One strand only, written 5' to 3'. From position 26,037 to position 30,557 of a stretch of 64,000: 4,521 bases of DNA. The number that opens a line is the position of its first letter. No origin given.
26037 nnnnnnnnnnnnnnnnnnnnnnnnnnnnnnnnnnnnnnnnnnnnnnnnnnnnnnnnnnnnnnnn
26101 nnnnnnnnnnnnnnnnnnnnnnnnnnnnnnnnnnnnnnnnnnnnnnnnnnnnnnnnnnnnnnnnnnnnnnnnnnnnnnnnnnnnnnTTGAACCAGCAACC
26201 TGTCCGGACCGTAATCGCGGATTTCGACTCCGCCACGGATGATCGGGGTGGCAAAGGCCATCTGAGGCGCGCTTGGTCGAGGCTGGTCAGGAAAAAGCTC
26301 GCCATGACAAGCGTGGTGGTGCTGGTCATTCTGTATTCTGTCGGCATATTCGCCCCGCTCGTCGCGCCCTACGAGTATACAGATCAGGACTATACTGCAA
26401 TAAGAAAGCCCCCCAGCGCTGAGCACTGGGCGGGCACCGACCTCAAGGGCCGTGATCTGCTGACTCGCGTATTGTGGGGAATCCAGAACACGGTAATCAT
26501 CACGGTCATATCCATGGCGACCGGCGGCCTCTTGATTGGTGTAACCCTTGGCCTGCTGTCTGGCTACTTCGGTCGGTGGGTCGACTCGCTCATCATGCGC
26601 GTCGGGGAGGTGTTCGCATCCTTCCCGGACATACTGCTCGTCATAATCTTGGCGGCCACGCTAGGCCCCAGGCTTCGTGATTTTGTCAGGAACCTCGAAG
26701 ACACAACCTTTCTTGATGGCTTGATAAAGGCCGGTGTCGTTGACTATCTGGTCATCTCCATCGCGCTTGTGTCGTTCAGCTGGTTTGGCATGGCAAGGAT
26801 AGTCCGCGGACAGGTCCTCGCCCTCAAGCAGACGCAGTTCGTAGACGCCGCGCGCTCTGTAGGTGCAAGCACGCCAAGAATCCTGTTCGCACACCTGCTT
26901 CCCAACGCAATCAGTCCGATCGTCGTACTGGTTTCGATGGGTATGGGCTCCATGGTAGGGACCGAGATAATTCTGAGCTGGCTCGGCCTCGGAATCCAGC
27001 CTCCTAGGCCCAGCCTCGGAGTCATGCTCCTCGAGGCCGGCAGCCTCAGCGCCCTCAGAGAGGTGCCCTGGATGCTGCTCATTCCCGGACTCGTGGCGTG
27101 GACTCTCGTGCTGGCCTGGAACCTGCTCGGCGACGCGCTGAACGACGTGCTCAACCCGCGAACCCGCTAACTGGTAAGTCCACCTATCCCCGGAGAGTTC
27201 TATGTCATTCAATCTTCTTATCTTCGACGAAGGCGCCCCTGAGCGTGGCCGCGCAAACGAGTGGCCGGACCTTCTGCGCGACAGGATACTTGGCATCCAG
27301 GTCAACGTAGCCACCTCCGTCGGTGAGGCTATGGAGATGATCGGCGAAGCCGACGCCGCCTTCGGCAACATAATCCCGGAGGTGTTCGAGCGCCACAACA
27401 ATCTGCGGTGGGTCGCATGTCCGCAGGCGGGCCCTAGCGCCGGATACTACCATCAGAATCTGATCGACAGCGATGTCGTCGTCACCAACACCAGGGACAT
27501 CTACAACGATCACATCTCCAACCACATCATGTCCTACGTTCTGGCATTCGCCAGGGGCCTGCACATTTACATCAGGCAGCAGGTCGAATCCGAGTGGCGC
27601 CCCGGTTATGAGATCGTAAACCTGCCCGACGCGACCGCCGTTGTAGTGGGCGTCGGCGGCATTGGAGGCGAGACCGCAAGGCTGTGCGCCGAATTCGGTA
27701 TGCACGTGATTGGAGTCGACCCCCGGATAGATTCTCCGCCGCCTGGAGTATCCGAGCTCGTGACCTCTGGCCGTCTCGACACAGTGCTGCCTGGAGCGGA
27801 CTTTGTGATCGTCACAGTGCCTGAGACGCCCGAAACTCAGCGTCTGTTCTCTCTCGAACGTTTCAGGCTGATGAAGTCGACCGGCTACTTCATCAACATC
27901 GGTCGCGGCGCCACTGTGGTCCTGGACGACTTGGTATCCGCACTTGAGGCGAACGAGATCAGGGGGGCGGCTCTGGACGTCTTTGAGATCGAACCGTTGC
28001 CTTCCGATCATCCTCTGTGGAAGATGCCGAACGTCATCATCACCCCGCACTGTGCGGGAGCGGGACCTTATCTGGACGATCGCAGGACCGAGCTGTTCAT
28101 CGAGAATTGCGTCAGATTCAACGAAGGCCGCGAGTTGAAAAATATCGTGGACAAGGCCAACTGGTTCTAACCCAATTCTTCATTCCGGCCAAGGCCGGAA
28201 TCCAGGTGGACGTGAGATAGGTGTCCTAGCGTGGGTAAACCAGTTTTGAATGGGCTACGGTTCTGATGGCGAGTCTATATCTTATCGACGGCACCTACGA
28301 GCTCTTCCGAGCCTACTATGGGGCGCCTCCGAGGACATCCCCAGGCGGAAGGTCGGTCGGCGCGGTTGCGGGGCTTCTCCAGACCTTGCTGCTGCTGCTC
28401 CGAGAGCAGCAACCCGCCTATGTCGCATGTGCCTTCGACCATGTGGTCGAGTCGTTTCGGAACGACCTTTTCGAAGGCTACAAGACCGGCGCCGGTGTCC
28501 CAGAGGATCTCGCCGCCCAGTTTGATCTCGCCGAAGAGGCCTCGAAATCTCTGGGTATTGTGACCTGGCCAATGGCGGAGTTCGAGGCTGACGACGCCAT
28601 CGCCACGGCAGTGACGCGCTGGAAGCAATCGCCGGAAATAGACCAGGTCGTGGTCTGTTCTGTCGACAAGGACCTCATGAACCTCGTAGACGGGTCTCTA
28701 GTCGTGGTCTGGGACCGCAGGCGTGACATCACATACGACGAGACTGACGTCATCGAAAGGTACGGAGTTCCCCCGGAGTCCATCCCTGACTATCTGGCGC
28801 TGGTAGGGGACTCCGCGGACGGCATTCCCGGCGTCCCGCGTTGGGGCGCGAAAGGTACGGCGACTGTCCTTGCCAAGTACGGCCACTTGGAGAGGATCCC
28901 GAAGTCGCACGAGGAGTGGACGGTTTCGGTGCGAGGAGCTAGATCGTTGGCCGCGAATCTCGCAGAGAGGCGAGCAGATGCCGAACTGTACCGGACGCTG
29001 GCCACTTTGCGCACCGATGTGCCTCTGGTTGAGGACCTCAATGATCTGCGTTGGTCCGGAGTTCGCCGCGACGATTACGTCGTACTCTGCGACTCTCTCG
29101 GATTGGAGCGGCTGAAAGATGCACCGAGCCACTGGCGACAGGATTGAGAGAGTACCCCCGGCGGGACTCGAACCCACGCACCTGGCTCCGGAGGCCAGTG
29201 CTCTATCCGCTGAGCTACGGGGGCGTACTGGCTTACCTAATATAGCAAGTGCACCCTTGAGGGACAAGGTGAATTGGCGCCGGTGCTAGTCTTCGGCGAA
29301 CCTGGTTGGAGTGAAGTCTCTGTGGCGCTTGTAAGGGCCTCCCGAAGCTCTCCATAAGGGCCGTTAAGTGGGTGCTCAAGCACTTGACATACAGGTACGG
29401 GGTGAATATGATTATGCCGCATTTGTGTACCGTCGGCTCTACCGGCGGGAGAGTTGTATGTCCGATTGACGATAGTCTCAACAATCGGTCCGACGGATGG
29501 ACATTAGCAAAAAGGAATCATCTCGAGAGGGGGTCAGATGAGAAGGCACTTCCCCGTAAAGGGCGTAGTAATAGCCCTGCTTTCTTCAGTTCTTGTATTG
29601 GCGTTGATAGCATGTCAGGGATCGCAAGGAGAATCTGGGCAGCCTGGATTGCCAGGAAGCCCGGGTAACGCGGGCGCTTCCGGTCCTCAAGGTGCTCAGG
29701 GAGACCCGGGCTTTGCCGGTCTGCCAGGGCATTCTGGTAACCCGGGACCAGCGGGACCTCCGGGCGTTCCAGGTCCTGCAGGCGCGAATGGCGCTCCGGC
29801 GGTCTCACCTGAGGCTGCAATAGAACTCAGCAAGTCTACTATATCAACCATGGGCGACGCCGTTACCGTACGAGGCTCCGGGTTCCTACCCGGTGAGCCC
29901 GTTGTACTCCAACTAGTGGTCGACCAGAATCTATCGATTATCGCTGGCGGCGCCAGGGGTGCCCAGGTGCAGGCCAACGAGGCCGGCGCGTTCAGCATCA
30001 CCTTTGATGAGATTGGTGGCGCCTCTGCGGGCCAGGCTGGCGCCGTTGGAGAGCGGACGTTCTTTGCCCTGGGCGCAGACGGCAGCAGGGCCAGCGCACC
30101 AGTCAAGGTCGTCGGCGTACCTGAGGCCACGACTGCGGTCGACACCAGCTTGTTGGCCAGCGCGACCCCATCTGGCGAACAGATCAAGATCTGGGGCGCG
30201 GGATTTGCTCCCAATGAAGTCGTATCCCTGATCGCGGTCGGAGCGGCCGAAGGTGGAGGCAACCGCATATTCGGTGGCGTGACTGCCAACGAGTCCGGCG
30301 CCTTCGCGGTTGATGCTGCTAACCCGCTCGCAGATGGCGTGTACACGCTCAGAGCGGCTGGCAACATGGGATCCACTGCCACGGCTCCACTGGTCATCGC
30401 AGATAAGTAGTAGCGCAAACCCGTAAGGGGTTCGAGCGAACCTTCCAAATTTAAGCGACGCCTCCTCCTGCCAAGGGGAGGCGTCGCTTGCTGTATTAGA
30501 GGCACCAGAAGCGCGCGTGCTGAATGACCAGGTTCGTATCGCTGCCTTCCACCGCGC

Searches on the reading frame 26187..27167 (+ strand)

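Call 11: search_protein_families(library=pfam, proteins=[window:26187-27167:+], max_evalue=0.001)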
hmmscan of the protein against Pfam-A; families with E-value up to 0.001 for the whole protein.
window:26187-27167:+ (327 aa): 2 families
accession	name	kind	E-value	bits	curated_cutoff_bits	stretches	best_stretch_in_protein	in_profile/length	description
PF00528.27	BPD_transp_1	-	3.8e-28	98.9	26.4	1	118-327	1-183/184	Binding-protein-dependent transport system inner membrane component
PF12911.12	OppC_N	-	6.5e-18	64.8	23.9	1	27-76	4-53/53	N-terminal TM domain of oligopeptide transport permease C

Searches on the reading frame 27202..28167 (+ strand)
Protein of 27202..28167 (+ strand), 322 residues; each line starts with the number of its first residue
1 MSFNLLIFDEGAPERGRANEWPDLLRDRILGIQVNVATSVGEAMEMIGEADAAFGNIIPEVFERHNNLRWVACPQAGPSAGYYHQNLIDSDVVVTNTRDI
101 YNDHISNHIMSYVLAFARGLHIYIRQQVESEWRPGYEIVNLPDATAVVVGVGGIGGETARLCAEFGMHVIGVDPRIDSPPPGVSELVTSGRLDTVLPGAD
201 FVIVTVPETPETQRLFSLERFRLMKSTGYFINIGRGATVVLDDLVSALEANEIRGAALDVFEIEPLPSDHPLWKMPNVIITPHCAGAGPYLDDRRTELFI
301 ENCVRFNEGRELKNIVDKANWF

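Call 11: search_protein_families(library=pfam, proteins=[window:27202-28167:+], max_evalue=0.001)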
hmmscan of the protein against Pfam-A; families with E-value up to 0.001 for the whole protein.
window:27202-28167:+ (322 aa): 1 family
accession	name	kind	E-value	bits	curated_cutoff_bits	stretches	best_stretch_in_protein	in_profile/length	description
PF02826.25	2-Hacid_dh_C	-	1.5e-52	178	25.1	1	111-285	2-178/178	D-isomer specific 2-hydroxyacid dehydrogenase, NAD binding domain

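Call 33: search_protein_families(library=ncbifam, proteins=[window:27202-28167:+], max_evalue=0.00001)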
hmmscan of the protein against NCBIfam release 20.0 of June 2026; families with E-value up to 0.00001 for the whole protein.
window:27202-28167:+ (322 aa): 20 families
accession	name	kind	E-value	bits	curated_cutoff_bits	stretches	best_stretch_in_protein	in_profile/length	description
NF041369.1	Dhydh_Halo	equivalog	1.2e-64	218.5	400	1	23-316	16-304/305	D-2-hydroxyacid dehydrogenase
NF009714.1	PRK13243.1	equivalog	5.3e-34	118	455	1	59-318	59-324/332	glyoxylate reductase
TIGR01327.1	PGDH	equivalog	2.2e-31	109.2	454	1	91-285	85-279/525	phosphoglycerate dehydrogenase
NF011938.0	PRK15409.1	equivalog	1e-28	100.3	492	1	84-290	82-292/324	glyoxylate/hydroxypyruvate reductase GhrB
NF005069.0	PRK06487.1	equivalog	1.4e-28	99.9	448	1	87-314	88-318/320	2-hydroxyacid dehydrogenase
NF012013.0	PRK15469.1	equivalog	9.8e-28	97.1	403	1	102-288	96-280/312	glyoxylate/hydroxypyruvate reductase GhrA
NF005387.0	PRK06932.1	equivalog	7.1e-26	90.9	492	1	92-287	89-290/314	2-hydroxyacid dehydrogenase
NF008759.0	PRK11790.1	equivalog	1.9e-24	86.1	404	1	139-287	148-297/410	phosphoglycerate dehydrogenase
NF006263.0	PRK08410.1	equivalog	5.3e-23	81.9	389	1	92-290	87-290/311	D-2-hydroxyacid dehydrogenase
NF005750.0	PRK07574.1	equivalog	2.4e-21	76.3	329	1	89-288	135-338/386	NAD-dependent formate dehydrogenase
NF006374.0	PRK08605.1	subfamily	7.8e-20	71.2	356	1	60-264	60-266/332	D-lactate dehydrogenase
NF000492.1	vanH_gen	exception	3.7e-19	68.9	540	1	103-307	100-311/312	D-lactate dehydrogenase VanH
NF005027.0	PRK06436.1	equivalog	1.6e-18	66.9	261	1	83-320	61-292/303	2-hydroxyacid dehydrogenase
NF000128.1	vanH-Sc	exception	2.8e-17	62.8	650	1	140-306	158-330/337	D-lactate dehydrogenase VanH-Sc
NF000371.1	vanH_Agroup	exception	1e-16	61.1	700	1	103-310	105-319/322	VanH-A/VanH-Pt family D-lactate dehydrogenase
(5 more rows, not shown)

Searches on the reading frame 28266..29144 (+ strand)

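Call 11: search_protein_families(library=pfam, proteins=[window:28266-29144:+], max_evalue=0.001)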
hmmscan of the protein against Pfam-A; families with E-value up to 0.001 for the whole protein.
window:28266-29144:+ (293 aa): 2 families
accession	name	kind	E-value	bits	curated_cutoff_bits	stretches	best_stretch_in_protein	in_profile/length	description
PF02739.22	5_3_exonuc_N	-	2.4e-38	131.8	34.3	1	4-167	2-164/164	5'-3' exonuclease, N-terminal resolvase-like domain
PF01367.25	5_3_exonuc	-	2.9e-23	82.6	40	1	168-267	1-95/97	5'-3' exonuclease, C-terminal SAM fold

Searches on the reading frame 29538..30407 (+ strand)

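Call 11: search_protein_families(library=pfam, proteins=[window:29538-30407:+], max_evalue=0.001)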
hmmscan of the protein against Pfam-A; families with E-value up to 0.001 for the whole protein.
window:29538-30407:+ (290 aa): 1 family
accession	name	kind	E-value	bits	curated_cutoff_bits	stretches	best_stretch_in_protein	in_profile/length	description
PF01391.23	Collagen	-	2.3e-10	40.5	27.2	1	28-85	1-58/60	Collagen triple helix repeat (20 copies)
